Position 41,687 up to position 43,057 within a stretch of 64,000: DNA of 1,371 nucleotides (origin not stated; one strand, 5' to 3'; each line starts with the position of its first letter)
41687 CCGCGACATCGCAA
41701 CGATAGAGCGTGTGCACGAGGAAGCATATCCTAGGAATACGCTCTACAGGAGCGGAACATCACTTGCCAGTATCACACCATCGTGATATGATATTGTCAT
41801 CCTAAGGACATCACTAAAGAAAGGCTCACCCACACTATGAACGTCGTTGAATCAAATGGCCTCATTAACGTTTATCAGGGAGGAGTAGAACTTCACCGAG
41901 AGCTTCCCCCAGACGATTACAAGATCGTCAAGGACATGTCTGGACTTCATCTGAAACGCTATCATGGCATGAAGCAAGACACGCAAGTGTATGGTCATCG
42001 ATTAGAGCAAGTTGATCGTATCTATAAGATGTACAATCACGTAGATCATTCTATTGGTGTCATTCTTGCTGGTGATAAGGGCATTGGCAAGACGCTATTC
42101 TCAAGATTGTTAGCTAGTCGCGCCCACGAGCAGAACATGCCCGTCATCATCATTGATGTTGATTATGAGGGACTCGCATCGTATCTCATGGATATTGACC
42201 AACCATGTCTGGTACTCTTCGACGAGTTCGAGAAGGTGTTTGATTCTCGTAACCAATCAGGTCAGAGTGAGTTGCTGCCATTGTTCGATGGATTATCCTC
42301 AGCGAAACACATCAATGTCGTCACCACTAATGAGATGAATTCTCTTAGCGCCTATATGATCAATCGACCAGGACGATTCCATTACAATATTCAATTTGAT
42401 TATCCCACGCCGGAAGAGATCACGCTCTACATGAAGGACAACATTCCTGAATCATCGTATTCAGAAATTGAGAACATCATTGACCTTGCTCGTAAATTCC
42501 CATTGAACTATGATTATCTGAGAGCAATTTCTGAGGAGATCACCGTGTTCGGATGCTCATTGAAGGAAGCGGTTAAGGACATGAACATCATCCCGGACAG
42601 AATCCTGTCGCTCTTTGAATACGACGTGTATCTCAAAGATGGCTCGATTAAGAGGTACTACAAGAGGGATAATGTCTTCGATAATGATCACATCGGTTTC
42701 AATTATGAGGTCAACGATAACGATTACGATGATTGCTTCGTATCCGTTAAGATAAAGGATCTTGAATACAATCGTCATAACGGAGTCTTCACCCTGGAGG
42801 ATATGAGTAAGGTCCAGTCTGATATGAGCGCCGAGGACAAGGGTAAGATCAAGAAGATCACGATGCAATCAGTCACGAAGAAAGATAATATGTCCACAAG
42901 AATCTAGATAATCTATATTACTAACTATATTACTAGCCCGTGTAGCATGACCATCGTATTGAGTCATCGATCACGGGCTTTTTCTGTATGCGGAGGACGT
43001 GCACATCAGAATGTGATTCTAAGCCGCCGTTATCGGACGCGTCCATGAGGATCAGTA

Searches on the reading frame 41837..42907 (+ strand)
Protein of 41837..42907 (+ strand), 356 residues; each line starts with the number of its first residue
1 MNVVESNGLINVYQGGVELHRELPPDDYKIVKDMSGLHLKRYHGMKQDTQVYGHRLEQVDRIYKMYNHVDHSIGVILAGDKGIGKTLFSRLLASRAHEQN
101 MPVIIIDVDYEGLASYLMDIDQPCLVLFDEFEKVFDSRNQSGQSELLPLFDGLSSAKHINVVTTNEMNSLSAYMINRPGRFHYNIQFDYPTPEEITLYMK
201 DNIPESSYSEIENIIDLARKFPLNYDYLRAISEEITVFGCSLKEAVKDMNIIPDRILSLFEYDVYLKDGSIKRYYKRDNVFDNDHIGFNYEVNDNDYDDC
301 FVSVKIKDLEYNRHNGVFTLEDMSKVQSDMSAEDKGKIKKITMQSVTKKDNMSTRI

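Call 4: search_protein_families(library=pfam, proteins=[window:41837-42907:+], max_evalue=0.01)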
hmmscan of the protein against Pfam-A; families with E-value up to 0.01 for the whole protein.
window:41837-42907:+ (356 aa): 5 families
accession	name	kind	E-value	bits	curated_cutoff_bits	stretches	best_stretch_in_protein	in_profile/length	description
PF00004.35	AAA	-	1.1e-11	45.7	21.2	1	75-188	1-130/131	ATPase family associated with various cellular activities (AAA)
PF20720.3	nSTAND3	-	3.5e-05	24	27.2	1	67-164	12-109/155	Novel STAND NTPase 3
PF13191.12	AAA_16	-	0.0044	18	32.6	0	55-107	5-59/167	AAA ATPase domain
PF14532.12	Sigma54_activ_2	-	0.0044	17.7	25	1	73-149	22-95/138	Sigma-54 interaction domain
PF05729.18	NACHT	-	0.0088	16.3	26.7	0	75-100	3-28/167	NACHT domain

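Call 48: find_related_loci(query=window:41837-42907:+, collection=viral_contigs, flank=10000)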
Query window:41837-42907:+ (356 aa) in viral_contigs; peptide patterns used: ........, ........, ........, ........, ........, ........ (x = any residue, [..] = any of these).
58 stretches matched a pattern; 49 encode a relative of the query (tblastn E <= 1e-3); 49 distinct loci.
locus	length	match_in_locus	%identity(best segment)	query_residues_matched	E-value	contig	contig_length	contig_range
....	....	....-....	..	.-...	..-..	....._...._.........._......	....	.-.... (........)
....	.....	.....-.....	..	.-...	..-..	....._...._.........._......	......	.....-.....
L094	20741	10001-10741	42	1-252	6e-64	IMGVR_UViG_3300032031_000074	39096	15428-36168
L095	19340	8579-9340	42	1-252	8e-64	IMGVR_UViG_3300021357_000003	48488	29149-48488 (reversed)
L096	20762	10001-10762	41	1-252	2e-63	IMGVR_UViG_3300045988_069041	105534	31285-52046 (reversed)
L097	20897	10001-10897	35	1-297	5e-60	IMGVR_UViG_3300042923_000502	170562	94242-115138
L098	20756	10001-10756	43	1-252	9e-59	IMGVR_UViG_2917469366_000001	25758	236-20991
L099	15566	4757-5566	37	1-251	3e-58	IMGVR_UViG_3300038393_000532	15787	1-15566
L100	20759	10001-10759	40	1-251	1e-57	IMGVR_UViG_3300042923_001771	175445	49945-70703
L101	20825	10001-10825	38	1-273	5e-57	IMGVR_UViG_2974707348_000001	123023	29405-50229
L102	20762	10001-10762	39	1-251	1e-56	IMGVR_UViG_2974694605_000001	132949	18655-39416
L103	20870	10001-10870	35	1-288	2e-56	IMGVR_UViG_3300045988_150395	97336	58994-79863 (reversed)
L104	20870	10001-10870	35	1-288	2e-56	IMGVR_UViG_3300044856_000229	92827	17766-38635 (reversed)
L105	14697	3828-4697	35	1-288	1e-56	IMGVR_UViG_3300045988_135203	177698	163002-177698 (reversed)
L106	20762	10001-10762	39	1-251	2e-56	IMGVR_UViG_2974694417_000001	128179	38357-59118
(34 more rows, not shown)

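Call 75: search_protein_families(library=phrogs, proteins=[window:41837-42907:+], max_evalue=0.00001)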
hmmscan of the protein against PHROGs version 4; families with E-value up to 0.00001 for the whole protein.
window:41837-42907:+ (356 aa): 4 families
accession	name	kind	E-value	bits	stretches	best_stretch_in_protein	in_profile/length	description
phrog_2376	-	other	6.1e-81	273.6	1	1-348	1-351/363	ATPase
phrog_10401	-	other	6.1e-10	39.4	1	70-213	458-611/667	ATPase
phrog_7485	-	unknown function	1.9e-07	31.4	1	68-207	223-379/430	-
phrog_3757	-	unknown function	3e-07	31.2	0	70-220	124-287/367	-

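Call 92: search_dna_similar(query=window:41837-42907:+, collection=phages, mode=protein, max_rows=15)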
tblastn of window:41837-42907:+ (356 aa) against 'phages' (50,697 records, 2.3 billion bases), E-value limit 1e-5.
Records with a match: 384; places in all: 390; records where one place covers at least 80% of the query: 19.
Best place of each record, by identity: <60% 384.
By first word of the organism name: Escherichia 105; Enterococcus 62; Bacillus 37; Staphylococcus 27; Lactobacillus 22; Lactococcus 22; Aeromonas 11; Acinetobacter 8; uncultured 8; Proteus 8; and 31 more.
By host as written in the record: - 40; Escherichia coli 29; Enterococcus faecalis 18; Escherichia coli K-12 MG1655 18; Staphylococcus sp. 17; Lactococcus lactis 17; Bacillus cereus 13; Enterococcus sp. 9; and 129 more.
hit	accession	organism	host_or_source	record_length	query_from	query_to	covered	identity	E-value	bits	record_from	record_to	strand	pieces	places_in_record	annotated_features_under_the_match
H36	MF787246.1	Lactobacillus phage LpeD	Lactobacillus pentosus KLDS1.0413; ...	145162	1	356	100%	32.4%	1e-46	175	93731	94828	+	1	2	hypothetical protein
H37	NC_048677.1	Lactobacillus phage LpeD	Lactobacillus pentosus KLDS1.0413; ...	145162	1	356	100%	32.4%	1e-46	175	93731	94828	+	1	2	ATPase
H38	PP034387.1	Staphylococcus phage CF1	Staphylococcus epidermidis PJI isolate 1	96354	1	252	71%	43.9%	1e-63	224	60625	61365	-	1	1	AAA superfamily ATPase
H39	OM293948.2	Levilactobacillus phage ENFP1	Levilactobacillus brevis KACC 11433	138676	1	344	97%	32.1%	3e-45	171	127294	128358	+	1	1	hypothetical protein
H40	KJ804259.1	Staphylococcus phage 6ec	Homo sapiens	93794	1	252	71%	43.1%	1e-61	219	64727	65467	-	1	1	hypothetical protein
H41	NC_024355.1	Staphylococcus phage 6ec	Homo sapiens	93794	1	252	71%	43.1%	1e-61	219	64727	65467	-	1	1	ATPase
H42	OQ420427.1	Enterococcus phage 53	Enterococcus sp.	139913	1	252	71%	42.7%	7e-63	222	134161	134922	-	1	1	hypothetical protein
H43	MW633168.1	Enterococcus phage MDA2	Enterococcus faecium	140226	1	252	71%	42.7%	7e-63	222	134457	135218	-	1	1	hypothetical protein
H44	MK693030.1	Enterococcus phage vB_EfaM_Ef2.1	Enterococcus faecalis strain AH2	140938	1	252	71%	42.7%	7e-63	222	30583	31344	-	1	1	hypothetical protein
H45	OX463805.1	Enterococcus phage Sw5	-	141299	1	252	71%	42.7%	7e-63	222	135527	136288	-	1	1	hypothetical protein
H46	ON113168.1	Enterococcus phage vB_OCPT_Car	Enterococcus sp.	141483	1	252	71%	42.7%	7e-63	222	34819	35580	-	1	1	hypothetical protein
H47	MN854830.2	Enterococcus phage PBEF129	Enterococcus faecalis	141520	1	252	71%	42.7%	7e-63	222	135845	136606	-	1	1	hypothetical protein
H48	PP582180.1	Enterococcus phage vB_Efs8_KEN04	Enterococcus faecalis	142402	1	252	71%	42.7%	7e-63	222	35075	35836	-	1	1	ATPase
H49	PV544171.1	Enterococcus phage AllMyExes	Enterococcus faecalis ATCC 33186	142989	1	252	71%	42.7%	7e-63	222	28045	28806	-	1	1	ATPase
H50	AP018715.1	Enterococcus phage phiM1EF22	-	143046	1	252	71%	42.7%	7e-63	222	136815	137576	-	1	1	hypothetical protein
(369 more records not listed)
